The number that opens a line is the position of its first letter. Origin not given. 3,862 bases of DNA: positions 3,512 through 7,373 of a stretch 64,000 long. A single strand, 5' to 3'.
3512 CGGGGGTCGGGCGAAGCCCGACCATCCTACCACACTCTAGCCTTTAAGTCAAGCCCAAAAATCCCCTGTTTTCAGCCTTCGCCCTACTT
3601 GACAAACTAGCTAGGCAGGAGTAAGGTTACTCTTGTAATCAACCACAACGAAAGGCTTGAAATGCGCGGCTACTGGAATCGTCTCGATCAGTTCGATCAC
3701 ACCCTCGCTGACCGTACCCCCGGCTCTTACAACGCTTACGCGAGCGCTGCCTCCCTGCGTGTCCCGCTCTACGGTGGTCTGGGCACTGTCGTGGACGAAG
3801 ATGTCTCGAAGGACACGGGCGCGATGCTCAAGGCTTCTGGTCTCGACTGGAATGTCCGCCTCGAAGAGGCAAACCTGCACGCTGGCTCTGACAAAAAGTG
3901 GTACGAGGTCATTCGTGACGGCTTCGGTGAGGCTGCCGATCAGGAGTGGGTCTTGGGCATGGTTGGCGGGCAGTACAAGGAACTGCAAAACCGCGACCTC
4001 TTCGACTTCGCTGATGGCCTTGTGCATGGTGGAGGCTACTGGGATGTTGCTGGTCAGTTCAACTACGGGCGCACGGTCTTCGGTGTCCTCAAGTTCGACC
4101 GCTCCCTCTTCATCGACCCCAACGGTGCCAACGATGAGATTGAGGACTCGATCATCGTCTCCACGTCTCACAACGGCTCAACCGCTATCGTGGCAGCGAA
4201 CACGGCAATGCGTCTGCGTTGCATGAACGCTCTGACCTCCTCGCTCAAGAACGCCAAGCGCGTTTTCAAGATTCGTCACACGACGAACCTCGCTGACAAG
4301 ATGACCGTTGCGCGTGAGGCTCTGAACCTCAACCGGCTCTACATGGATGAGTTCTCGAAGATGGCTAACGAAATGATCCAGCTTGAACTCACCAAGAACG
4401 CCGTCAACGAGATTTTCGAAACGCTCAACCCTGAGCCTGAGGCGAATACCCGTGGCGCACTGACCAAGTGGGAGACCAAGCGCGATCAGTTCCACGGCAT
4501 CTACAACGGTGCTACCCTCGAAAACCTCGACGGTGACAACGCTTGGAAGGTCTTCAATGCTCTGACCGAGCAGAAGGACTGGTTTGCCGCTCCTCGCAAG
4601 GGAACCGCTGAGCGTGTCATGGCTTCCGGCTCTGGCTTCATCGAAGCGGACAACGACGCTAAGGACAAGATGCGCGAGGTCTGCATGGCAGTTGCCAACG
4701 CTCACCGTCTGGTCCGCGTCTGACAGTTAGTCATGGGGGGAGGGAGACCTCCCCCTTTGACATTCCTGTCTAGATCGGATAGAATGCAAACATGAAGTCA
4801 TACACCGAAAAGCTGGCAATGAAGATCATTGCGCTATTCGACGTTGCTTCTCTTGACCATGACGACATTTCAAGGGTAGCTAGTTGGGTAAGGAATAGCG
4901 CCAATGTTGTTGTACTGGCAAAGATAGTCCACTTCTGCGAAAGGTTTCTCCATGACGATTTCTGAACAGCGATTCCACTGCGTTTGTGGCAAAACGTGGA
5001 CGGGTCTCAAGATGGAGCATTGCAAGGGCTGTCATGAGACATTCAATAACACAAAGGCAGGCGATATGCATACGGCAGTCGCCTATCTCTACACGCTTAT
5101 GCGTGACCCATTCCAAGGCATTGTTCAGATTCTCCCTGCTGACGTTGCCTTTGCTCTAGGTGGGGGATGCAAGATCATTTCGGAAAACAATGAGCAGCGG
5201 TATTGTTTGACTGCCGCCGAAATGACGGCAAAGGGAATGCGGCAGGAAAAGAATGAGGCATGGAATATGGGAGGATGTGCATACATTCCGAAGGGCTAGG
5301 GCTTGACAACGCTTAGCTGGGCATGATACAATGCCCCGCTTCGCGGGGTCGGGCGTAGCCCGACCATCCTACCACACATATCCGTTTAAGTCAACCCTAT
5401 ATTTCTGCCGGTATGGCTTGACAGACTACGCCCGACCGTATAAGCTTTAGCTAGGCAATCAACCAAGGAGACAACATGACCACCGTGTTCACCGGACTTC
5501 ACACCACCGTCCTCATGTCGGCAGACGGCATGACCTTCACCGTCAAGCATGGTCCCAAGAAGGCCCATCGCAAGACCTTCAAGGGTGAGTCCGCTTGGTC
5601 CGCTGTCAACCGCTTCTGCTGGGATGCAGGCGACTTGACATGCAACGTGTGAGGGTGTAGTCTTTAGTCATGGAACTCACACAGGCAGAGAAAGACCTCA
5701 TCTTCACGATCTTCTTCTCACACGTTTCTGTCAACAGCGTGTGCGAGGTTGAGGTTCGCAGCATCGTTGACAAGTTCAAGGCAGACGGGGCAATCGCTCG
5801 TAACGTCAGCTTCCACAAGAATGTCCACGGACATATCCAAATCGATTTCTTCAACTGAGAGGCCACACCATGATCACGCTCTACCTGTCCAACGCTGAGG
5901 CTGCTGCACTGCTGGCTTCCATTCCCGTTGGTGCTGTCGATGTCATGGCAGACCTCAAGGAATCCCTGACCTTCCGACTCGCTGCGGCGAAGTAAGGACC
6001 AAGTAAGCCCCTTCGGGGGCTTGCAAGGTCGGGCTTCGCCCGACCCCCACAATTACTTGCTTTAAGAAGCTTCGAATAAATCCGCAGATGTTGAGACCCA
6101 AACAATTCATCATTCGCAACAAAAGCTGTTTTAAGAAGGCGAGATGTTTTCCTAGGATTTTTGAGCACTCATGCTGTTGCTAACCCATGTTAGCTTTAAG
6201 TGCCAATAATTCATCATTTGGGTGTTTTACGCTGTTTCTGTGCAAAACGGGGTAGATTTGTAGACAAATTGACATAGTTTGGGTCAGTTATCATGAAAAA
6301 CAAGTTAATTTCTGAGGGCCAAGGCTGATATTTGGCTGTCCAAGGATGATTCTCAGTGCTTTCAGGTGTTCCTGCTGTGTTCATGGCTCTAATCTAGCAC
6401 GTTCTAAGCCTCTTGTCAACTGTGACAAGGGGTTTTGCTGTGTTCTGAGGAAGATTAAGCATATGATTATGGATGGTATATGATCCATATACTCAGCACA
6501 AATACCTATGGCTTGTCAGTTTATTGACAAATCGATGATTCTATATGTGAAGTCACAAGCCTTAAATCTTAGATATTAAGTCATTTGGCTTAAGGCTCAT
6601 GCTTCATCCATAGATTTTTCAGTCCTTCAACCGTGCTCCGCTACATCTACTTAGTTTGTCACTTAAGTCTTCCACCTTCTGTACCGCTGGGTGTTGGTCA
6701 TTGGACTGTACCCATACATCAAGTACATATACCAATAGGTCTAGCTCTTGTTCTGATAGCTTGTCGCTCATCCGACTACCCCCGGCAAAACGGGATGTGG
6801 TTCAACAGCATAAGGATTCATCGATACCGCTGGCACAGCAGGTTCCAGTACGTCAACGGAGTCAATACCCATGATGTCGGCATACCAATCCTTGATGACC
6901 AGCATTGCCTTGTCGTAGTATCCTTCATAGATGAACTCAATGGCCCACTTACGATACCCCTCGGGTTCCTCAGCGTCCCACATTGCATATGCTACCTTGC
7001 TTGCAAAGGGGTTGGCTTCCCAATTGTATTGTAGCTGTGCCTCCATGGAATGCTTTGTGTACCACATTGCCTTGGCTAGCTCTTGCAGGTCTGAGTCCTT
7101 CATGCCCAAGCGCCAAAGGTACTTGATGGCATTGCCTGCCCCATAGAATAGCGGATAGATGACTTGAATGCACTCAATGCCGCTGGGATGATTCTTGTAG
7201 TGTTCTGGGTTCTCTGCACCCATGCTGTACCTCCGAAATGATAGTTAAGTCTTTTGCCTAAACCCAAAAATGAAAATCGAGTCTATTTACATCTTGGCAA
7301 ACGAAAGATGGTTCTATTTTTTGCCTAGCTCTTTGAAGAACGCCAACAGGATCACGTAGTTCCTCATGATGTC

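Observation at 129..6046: Reiterated promoter-terminator cassette punctuating an early gene block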

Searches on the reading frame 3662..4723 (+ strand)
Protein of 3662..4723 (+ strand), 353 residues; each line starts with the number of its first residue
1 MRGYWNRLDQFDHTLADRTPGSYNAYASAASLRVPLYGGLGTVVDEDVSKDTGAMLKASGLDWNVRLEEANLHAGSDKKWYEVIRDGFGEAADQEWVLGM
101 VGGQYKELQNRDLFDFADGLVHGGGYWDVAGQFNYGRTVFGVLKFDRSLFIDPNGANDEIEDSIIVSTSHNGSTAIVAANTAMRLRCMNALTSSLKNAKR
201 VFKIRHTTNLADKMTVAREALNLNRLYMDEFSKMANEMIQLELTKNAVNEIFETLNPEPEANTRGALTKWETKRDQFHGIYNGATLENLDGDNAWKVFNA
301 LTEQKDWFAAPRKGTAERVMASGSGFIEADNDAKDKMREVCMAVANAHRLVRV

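Call 11: search_dna_similar(query=window:3662-4723:+, collection=phages, mode=protein, max_rows=25)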
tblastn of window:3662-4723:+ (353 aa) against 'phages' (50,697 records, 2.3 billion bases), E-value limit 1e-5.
Records with a match: 444; places in all: 530; records where one place covers at least 80% of the query: 164.
Best place of each record, by identity: <60% 444.
By first word of the organism name: Mycobacterium 167; Streptomyces 116; Arthrobacter 50; Gordonia 28; Microbacterium 26; uncultured 15; Rhodococcus 9; Sinorhizobium 7; CrAssphage 7; Bacteriophage 5; and 9 more.
By host as written in the record: Mycobacterium smegmatis mc2 155 96; Streptomyces griseus ATCC 10137 51; - 38; Arthrobacter sp. ATCC 21022 33; Mycobacterium smegmatis mc#155 32; Streptomyces lividans JI 1326 29; Gordonia rubripertincta NRRL B-16540 12; Arthrobacter globiformis B-2979 11; and 44 more.
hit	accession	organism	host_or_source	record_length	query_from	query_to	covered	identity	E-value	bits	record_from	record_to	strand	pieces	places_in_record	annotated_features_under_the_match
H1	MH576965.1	Streptomyces phage StarPlatinum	Streptomyces griseus ATCC 10137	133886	21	347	93%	38.7%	5e-58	208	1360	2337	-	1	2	2: hypothetical protein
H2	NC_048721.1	Streptomyces phage StarPlatinum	Streptomyces griseus ATCC 10137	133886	21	347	93%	38.7%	5e-58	208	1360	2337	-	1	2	2: DUF945 domain-containing protein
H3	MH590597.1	Streptomyces phage LukeCage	Streptomyces griseus ATCC 10137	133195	21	347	93%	38.1%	1e-56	204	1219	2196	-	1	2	2: hypothetical protein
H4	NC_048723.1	Streptomyces phage LukeCage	Streptomyces griseus ATCC 10137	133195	21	347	93%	38.1%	1e-56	204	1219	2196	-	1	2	2: DUF945 domain-containing protein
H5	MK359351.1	Streptomyces phage BoomerJR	Streptomyces lividans JI 1326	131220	25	347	92%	38.6%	6e-56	202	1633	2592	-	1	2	4: hypothetical protein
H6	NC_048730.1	Streptomyces phage Yaboi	Streptomyces lividans JI 1326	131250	25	347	92%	38.6%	6e-56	202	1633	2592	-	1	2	4: DUF945 domain-containing protein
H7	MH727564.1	Streptomyces phage Yaboi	Streptomyces lividans JI 1326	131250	25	347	92%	38.6%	6e-56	202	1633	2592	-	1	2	4: hypothetical protein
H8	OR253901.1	Streptomyces phage Sollertia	Streptomyces lividans JI 1326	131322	25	347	92%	38.6%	6e-56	202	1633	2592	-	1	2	4: hypothetical protein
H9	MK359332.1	Streptomyces phage Genie2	Streptomyces lividans JI 1326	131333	25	347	92%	38.6%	6e-56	202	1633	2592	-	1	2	4: hypothetical protein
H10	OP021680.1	Streptomyces phage Stanimal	Streptomyces lividans JI 1326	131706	25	347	92%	38.6%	6e-56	202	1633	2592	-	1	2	4: hypothetical protein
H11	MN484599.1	Streptomyces phage Wipeout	Streptomyces griseus ATCC 10137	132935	21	347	93%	37.9%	3e-57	206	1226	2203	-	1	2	2: hypothetical protein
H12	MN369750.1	Streptomyces phage TomSawyer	Streptomyces griseus ATCC 10137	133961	21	347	93%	37.9%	3e-57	206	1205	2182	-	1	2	2: hypothetical protein | 3: hypothetical protein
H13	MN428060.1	Streptomyces phage IchabodCrane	Streptomyces scabiei RL-34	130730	21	345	92%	37.8%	5e-57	205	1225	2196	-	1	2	2: hypothetical protein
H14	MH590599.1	Streptomyces phage Karimac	Streptomyces griseus ATCC 10137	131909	21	345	92%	37.8%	5e-57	205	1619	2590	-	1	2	3: hypothetical protein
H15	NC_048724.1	Streptomyces phage Karimac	Streptomyces griseus ATCC 10137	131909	21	345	92%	37.8%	5e-57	205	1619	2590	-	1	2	3: DUF945 domain-containing protein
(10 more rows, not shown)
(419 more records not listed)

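Call 22: find_related_loci(query=window:3662-4720:+, collection=viral_contigs, flank=10000)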
Query window:3662-4720:+ (353 aa) in viral_contigs; peptide patterns used: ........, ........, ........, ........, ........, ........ (x = any residue, [..] = any of these).
4 stretches matched a pattern; 4 encode a relative of the query (tblastn E <= 1e-3); 4 distinct loci.
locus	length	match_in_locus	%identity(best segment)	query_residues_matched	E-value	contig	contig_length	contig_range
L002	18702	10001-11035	44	7-350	3e-81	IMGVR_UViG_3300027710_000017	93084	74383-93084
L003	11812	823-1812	45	22-345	3e-78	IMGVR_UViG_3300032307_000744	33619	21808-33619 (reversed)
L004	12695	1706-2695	44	22-345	1e-77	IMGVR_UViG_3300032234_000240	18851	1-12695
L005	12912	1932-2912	43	30-348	1e-70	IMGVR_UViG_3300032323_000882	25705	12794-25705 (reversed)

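Call 44: search_protein_families(library=pfam, proteins=[window:3662-4720:+], max_evalue=0.01)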
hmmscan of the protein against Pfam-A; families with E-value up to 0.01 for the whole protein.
window:3662-4720:+ (353 aa): 1 family
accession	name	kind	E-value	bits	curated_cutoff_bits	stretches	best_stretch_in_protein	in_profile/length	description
PF06067.16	DUF932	-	3e-35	122.5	23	1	97-308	1-209/227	Domain of unknown function (DUF932)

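Call 45: search_protein_families(library=phrogs, proteins=[window:3662-4720:+], max_evalue=0.001)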
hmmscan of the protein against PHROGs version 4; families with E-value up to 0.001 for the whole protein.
window:3662-4720:+ (353 aa): 1 family
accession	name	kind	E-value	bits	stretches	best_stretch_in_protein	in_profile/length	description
phrog_1221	-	unknown function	6e-57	194.3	1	24-345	24-348/355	-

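Call 56: find_homologous_proteins(query=window:3662-4720:+, max_evalue=1e-40)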
Query window:3662-4720:+ (353 aa): 45 proteins with E <= 1e-40 among 2304 candidates.
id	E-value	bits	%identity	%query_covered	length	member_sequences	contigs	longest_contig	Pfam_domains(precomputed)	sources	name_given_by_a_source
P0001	3.4e-210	715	89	100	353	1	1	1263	PF06067.17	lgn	-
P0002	3.5e-198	676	100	85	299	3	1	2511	PF06067.17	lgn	-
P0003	9.3e-163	559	72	97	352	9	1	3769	PF06067.17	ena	-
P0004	6.0e-159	547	70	100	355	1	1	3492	PF06067.17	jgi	jgi:phage/plasmid-like protein (TIGR03299 family)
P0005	4.4e-145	501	65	97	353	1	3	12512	PF06067.17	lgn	-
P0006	5.9e-74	268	46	92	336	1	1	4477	PF06067.17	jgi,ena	-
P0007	3.2e-73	265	45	92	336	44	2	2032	PF06067.17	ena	-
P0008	7.6e-73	264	46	92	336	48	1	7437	PF06067.17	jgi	jgi:phage/plasmid-like protein (TIGR03299 family)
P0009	1.4e-72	263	46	92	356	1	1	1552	PF06067.17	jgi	jgi:phage/plasmid-like protein (TIGR03299 family)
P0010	1.9e-72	263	46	92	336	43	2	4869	PF06067.17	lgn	-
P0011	2.3e-72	262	46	92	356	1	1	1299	PF06067.17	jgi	jgi:phage/plasmid-like protein (TIGR03299 family)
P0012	5.7e-72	261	45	92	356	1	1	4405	PF06067.17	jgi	jgi:phage/plasmid-like protein (TIGR03299 family)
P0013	6.4e-72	261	45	92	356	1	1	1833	PF06067.17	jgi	jgi:phage/plasmid-like protein (TIGR03299 family)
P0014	6.5e-72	261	45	92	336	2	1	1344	PF06067.17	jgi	jgi:phage/plasmid-like protein (TIGR03299 family)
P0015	8.1e-72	260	45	92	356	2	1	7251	PF06067.17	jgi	jgi:phage/plasmid-like protein (TIGR03299 family)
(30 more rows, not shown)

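Call 57: find_encoding_contigs(protein=P0005, flank=10000, max_places=3)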
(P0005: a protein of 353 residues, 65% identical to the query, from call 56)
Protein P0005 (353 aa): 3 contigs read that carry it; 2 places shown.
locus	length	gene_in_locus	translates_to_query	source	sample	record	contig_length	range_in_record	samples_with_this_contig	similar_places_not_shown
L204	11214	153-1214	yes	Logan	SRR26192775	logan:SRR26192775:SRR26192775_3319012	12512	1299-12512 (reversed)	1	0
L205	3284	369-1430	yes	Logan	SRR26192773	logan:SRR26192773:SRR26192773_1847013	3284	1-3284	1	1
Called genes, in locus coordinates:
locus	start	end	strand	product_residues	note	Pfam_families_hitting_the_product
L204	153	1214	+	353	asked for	PF06067:DUF932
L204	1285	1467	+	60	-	-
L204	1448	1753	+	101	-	PF24071:Phage_zn_bind_3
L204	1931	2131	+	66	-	-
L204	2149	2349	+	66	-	-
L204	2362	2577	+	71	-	-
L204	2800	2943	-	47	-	-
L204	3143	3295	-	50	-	-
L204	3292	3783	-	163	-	PF11753:DUF3310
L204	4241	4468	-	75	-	-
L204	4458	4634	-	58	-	-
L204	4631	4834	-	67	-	-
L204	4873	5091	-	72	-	-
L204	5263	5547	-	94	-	-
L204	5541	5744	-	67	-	-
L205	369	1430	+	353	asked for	PF06067:DUF932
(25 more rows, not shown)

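Call 58: find_encoding_contigs(protein=P0003, flank=5000, max_places=2)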
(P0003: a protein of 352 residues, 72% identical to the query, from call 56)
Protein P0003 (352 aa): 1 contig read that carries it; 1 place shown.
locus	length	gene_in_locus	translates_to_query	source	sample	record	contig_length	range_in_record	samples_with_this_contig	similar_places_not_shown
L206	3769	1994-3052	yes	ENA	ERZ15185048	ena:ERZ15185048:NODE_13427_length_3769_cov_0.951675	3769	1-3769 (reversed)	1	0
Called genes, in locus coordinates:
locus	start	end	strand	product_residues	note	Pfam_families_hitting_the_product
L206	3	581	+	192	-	?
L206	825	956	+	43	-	-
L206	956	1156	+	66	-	-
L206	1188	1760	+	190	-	-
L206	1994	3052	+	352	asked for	PF06067:DUF932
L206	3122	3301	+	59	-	-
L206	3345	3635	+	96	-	PF24071:Phage_zn_bind_3 (weak)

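Call 59: find_encoding_contigs(protein=P0004, flank=5000, max_places=2)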
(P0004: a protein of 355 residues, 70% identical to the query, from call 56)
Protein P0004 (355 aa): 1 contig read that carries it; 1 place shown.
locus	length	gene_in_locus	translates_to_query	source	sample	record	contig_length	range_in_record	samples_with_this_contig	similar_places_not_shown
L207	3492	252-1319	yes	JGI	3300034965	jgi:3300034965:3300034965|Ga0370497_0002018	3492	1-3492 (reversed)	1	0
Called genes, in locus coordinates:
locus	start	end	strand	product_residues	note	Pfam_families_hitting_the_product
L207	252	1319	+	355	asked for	PF06067:DUF932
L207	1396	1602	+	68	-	-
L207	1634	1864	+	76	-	PF24071:Phage_zn_bind_3 (weak)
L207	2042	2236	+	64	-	-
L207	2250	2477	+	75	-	-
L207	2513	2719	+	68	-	-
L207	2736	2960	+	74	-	-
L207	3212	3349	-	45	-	-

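Call 60: find_encoding_contigs(protein=P0001, flank=5000, max_places=2)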
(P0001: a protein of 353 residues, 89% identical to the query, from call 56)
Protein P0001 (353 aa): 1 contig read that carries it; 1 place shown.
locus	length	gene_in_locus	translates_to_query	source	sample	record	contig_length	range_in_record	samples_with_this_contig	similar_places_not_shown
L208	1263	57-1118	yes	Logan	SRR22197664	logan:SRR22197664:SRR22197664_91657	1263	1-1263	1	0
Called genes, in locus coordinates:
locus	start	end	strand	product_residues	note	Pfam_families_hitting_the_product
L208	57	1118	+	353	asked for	PF06067:DUF932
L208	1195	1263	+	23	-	?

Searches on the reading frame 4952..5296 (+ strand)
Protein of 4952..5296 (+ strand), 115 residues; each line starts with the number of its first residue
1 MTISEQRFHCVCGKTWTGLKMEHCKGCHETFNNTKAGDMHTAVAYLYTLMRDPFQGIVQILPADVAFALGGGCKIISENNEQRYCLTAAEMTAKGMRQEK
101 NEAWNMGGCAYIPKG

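Call 44: search_protein_families(library=pfam, proteins=[window:4952-5296:+], max_evalue=0.01)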
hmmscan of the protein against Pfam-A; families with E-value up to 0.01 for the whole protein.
window:4952-5296:+ (115 aa): 1 family
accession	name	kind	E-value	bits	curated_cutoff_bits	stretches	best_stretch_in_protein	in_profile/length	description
PF24071.1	Phage_zn_bind_3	-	6.6e-11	42.3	27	1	9-40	2-34/46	Phage FDXHR zinc binding domain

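Call 45: search_protein_families(library=phrogs, proteins=[window:4952-5296:+], max_evalue=0.001)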
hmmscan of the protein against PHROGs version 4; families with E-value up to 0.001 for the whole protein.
window:4952-5296:+ (115 aa): 3 families
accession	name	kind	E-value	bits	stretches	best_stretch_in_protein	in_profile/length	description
phrog_7707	-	unknown function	3.6e-13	50.6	2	11-41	7-37/95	-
phrog_2147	-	unknown function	1.3e-06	29.5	1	6-41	7-43/84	-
phrog_28326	-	unknown function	0.0001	23.8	1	1-40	40-79/115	-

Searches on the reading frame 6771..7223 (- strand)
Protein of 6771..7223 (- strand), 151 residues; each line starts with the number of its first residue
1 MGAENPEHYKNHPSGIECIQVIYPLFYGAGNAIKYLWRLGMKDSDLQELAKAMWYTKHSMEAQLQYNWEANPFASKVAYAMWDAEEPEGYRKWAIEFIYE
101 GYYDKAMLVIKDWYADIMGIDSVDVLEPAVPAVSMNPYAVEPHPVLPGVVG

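Call 46: search_dna_similar(query=window:6771-7223:-, collection=phages, mode=protein, max_rows=12)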
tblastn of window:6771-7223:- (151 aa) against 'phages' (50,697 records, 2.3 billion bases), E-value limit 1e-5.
Records with a match: 129; places in all: 130; records where one place covers at least 80% of the query: 1.
Best place of each record, by identity: <60% 129.
By first word of the organism name: Mycobacterium 38; Moraxella 31; Gordonia 17; Microbacterium 13; Acinetobacter 7; Burkholderia 6; Arthrobacter 5; Stenotrophomonas 4; Psychrobacter 2; Corynebacterium 2; and 4 more.
By host as written in the record: Moraxella catarrhalis 31; Mycobacterium smegmatis mc2 155 27; Gordonia terrae 3612 10; Stenotrophomonas maltophilia 4; Gordonia rubripertincta NRRL B-16540 4; Microbacterium foliorum NRRL B-24224 SEA 4; Mycobacterium smegmatis mc2155 4; Burkholderia cenocepacia 4; and 27 more.
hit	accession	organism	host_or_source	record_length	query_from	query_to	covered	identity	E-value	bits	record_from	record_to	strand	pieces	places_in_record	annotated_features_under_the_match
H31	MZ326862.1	Stenotrophomonas phage Summit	Stenotrophomonas maltophilia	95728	2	108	71%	39.8%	1e-7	55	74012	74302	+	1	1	hypothetical protein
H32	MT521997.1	Gordonia phage Upyo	Gordonia terrae 3612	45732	5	132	85%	31.1%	7e-12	67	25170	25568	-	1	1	31: hypothetical protein | 30: Cas4 family exonuclease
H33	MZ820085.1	Mycobacterium phage ScoobyDoobyDoo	Mycobacterium smegmatis mc2 155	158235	5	116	74%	35.4%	5e-9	59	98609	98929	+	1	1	178: hypothetical protein | 179: aminotransferase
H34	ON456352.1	Gordonia phage Widow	Gordonia terrae 3612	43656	5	111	71%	34.2%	8e-9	59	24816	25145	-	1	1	32: hypothetical protein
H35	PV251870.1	Mycobacterium phage StAugustine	Mycobacterium smegmatis mc#155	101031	3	100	65%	35.3%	1e-6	52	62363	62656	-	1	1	77: hypothetical protein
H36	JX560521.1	Acinetobacter phage phiAC-1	Acinetobacter soli KZ-1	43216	5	61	38%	54.2%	8e-14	73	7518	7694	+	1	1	hypothetical protein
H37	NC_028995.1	Acinetobacter phage phiAC-1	Acinetobacter soli KZ-1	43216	5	61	38%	54.2%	8e-14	73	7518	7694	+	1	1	hypothetical protein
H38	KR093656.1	Moraxella phage Mcat32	Moraxella catarrhalis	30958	5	61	38%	54.2%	9e-13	70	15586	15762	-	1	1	hypothetical protein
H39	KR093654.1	Moraxella phage Mcat30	Moraxella catarrhalis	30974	5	61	38%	54.2%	9e-13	70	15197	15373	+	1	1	hypothetical protein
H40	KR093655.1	Moraxella phage Mcat31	Moraxella catarrhalis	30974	5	61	38%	54.2%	9e-13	70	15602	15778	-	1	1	hypothetical protein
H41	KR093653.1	Moraxella phage Mcat29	Moraxella catarrhalis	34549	5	61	38%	54.2%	9e-13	70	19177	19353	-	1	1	hypothetical protein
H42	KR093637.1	Moraxella phage Mcat13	Moraxella catarrhalis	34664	5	61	38%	54.2%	9e-13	70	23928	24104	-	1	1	hypothetical protein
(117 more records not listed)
